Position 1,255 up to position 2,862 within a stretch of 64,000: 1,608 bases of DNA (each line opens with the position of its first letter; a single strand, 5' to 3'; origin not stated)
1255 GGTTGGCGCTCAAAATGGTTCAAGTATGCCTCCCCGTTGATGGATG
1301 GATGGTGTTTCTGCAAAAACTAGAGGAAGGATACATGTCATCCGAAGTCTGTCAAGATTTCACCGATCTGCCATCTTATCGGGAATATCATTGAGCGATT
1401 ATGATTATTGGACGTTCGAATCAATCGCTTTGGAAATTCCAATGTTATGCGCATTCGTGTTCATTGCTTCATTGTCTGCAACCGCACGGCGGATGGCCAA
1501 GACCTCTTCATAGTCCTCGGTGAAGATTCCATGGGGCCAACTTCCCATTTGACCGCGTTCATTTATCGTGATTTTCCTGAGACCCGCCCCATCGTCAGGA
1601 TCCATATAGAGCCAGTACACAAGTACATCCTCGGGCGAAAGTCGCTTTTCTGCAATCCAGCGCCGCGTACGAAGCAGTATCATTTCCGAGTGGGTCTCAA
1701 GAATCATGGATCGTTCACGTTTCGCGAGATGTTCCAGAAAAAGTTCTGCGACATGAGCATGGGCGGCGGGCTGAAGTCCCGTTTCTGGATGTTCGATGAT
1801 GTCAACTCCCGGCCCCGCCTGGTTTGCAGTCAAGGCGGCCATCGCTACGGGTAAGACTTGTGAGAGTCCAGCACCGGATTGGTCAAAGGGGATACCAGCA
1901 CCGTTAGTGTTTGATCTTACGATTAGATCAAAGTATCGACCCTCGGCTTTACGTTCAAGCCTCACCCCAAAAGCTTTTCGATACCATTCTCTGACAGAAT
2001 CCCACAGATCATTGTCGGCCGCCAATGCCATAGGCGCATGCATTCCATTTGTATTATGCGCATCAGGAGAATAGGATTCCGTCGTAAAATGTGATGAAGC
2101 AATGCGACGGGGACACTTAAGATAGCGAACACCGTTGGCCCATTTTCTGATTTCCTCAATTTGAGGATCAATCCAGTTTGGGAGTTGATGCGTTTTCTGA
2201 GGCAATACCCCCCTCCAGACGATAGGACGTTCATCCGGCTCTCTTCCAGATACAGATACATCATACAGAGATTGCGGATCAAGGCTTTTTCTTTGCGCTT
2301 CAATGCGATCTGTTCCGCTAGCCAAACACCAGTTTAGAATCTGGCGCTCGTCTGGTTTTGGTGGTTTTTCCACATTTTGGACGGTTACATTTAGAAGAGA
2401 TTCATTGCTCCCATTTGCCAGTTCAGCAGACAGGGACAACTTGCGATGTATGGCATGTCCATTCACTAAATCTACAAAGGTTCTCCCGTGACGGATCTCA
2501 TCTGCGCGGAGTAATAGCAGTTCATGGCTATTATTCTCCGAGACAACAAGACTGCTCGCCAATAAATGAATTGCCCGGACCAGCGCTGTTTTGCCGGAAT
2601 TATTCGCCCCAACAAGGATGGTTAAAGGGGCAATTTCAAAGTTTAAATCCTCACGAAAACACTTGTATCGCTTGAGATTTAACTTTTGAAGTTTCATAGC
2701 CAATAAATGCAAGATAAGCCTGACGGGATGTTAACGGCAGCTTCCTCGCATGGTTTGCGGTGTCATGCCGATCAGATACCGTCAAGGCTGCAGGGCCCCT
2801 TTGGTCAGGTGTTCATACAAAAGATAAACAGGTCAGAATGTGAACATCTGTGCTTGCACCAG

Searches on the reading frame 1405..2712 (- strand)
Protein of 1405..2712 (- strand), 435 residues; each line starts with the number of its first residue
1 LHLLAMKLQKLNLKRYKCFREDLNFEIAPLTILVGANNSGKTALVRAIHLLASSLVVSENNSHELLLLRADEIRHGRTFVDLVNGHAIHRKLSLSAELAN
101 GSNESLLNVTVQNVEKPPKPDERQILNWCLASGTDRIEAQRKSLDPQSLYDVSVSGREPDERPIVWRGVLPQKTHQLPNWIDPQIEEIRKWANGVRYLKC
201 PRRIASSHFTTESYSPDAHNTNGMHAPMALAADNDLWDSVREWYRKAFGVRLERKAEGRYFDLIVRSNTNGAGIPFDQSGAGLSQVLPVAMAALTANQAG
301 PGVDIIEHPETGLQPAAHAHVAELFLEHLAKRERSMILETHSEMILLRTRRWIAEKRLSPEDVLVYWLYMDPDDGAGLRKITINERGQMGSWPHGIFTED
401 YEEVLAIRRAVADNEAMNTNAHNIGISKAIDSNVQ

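Call 92: search_protein_families(library=pfam, proteins=[window:1405-2712:-], max_evalue=0.0001)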
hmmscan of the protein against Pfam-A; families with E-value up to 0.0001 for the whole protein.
window:1405-2712:- (435 aa): 4 families
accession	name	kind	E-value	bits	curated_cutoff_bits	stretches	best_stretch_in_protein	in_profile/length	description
PF13175.12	AAA_15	-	3.1e-16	60.4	32.1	1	6-55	1-50/374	AAA ATPase domain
PF13304.12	AAA_21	-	6.1e-15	56.5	27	2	262-343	221-300/304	AAA domain, putative AbiEii toxin, Type IV TA system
PF13476.12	AAA_23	-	7.1e-06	27.2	27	1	10-64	1-55/201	AAA domain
PF13514.12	AAA_27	-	7.2e-06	26.2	22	1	6-54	1-52/206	AAA domain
